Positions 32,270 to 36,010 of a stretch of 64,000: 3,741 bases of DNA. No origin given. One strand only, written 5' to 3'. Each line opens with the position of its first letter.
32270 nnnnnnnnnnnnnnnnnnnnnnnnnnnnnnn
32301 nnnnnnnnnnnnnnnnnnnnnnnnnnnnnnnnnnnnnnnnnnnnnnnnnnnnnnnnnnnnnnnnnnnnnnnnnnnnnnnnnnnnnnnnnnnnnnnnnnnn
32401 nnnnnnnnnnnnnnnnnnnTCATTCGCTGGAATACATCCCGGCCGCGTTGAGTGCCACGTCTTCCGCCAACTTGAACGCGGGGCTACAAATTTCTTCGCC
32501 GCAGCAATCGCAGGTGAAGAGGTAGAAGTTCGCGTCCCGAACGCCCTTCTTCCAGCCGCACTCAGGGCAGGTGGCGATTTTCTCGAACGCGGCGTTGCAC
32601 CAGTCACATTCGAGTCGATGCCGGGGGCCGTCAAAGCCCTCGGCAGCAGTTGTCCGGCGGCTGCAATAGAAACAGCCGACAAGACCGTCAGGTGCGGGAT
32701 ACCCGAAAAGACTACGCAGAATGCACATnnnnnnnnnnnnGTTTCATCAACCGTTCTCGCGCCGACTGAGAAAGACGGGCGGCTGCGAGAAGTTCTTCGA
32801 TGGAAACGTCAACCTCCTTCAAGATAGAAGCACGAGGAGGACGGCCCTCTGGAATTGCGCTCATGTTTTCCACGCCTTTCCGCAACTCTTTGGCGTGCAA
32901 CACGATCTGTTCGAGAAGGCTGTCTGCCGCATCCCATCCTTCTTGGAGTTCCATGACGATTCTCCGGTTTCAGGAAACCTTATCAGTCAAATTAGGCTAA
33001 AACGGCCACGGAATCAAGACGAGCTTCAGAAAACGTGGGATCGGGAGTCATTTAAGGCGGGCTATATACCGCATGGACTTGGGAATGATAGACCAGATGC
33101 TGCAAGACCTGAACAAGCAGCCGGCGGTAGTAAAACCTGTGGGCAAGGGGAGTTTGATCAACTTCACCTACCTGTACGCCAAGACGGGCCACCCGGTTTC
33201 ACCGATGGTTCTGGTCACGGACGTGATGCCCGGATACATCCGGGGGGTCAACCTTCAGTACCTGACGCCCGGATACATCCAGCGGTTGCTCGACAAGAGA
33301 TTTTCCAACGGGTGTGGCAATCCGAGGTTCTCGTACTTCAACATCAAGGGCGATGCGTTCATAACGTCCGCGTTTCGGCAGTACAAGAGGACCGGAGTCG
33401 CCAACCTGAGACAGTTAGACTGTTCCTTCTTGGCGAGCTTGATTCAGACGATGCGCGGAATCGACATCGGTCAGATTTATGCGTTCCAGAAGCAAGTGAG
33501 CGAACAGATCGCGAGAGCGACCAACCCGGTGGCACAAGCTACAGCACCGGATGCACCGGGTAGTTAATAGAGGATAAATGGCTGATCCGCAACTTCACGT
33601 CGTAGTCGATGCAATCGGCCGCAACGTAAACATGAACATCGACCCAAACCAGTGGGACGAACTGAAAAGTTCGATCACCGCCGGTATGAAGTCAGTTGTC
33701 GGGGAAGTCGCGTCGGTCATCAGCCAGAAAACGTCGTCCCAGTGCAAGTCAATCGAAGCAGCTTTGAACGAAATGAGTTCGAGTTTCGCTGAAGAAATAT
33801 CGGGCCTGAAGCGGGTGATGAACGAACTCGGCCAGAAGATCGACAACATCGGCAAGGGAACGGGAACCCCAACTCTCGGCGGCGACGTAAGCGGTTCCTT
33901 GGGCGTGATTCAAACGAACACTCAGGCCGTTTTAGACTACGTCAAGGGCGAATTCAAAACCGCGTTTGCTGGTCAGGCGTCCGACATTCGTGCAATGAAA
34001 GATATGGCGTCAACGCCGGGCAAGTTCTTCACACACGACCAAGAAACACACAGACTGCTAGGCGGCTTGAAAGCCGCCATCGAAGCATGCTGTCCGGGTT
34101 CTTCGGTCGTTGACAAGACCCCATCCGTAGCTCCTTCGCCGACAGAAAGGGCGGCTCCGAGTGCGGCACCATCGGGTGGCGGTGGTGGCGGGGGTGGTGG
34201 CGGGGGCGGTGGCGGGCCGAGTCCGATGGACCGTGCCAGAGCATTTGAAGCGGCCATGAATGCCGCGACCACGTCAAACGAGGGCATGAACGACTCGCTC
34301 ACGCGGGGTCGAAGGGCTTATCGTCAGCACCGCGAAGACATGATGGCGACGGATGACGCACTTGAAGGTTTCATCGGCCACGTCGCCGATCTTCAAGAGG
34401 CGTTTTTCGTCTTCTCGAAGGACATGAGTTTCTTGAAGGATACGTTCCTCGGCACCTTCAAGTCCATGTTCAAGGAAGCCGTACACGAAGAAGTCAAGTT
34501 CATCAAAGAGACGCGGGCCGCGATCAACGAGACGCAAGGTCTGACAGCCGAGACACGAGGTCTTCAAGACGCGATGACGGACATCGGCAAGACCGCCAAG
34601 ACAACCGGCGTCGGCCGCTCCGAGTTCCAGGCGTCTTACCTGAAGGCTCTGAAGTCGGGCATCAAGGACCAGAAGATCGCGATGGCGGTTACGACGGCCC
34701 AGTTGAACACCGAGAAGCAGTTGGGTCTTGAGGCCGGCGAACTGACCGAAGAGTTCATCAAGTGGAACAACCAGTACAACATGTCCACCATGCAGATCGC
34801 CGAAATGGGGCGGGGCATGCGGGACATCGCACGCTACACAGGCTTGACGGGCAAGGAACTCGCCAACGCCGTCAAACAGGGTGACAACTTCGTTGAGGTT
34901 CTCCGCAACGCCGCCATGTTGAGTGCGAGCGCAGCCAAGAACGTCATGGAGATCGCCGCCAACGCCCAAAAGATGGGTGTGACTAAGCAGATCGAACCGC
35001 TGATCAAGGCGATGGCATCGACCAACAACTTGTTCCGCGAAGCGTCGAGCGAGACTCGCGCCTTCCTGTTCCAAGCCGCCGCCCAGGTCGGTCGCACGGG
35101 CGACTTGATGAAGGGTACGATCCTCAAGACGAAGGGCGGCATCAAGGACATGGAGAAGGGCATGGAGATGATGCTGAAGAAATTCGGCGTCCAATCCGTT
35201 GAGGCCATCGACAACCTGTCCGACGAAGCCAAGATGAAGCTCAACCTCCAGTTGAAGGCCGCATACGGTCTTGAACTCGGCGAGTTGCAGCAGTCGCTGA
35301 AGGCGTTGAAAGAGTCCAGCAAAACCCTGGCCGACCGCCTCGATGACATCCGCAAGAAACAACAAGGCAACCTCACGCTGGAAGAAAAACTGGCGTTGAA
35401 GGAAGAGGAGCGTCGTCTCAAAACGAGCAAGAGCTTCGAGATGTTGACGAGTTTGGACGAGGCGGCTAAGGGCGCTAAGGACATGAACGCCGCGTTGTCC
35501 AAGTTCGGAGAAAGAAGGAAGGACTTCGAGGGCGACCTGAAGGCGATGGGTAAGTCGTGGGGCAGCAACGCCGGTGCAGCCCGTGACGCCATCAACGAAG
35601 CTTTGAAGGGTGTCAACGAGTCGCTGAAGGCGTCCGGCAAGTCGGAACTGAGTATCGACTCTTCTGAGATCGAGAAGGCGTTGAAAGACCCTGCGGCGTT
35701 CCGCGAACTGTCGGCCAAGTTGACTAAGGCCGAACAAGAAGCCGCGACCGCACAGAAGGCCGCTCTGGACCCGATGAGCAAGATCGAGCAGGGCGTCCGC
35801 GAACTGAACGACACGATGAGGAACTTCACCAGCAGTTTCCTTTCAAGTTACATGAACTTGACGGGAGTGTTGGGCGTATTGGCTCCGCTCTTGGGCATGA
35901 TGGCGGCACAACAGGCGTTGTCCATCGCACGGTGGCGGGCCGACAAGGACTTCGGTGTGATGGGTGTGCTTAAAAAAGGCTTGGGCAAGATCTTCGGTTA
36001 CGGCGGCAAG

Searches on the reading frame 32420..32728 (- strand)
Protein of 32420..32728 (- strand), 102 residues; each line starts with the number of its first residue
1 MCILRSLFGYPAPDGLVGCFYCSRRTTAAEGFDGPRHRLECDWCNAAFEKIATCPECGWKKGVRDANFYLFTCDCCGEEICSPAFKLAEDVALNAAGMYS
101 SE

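Call 97: search_protein_families(library=pfam, proteins=[window:32420-32728:-], max_evalue=0.1)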
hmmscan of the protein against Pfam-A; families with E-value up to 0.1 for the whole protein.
window:32420-32728:- (102 aa): 3 families
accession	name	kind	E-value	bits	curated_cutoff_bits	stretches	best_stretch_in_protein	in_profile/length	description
PF07191.17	Zn_ribbon_6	-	0.0025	18.2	25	1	19-59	3-37/67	Double zinc ribbon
PF01667.23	Ribosomal_S27e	-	0.047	13.8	24.5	0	53-83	9-39/55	Ribosomal protein S27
PF23455.1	DUF7129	-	0.079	13.2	30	1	37-58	10-34/45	Domain of unknown function (DUF7129)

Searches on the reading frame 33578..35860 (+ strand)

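Call 25: search_protein_families(library=pfam, proteins=[window:33578-35860:+], max_evalue=10)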
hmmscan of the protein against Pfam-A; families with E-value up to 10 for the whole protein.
window:33578-35860:+ (761 aa): 8 families
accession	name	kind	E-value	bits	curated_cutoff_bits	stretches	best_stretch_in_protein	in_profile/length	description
PF04513.17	Baculo_PEP_C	-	0.16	12.5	38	1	24-92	34-105/140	Baculovirus polyhedron envelope protein, PEP, C terminus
PF11242.13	DUF2774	-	0.17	12.5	29.2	1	408-436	10-38/63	Protein of unknown function (DUF2774)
PF15397.11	DUF4618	-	0.28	11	34.9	1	40-91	49-100/258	Domain of unknown function (DUF4618)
PF10168.15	Nup88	-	0.35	9.1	24.4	1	566-646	565-646/702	Nuclear pore component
PF07321.17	YscO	-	2.3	8.6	28.8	0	693-744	63-114/149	Type III secretion protein YscO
PF05377.16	FlaC_arch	-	2.7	8.9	27.8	0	57-91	3-33/55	Flagella accessory protein C (FlaC)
PF10157.14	BORCS6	-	7.7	7.2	35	1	45-90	16-61/101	BLOC-1-related complex sub-unit 6 C-terminal helix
PF14942.11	Muted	-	8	7.1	26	1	537-611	37-111/146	Organelle biogenesis, Muted-like protein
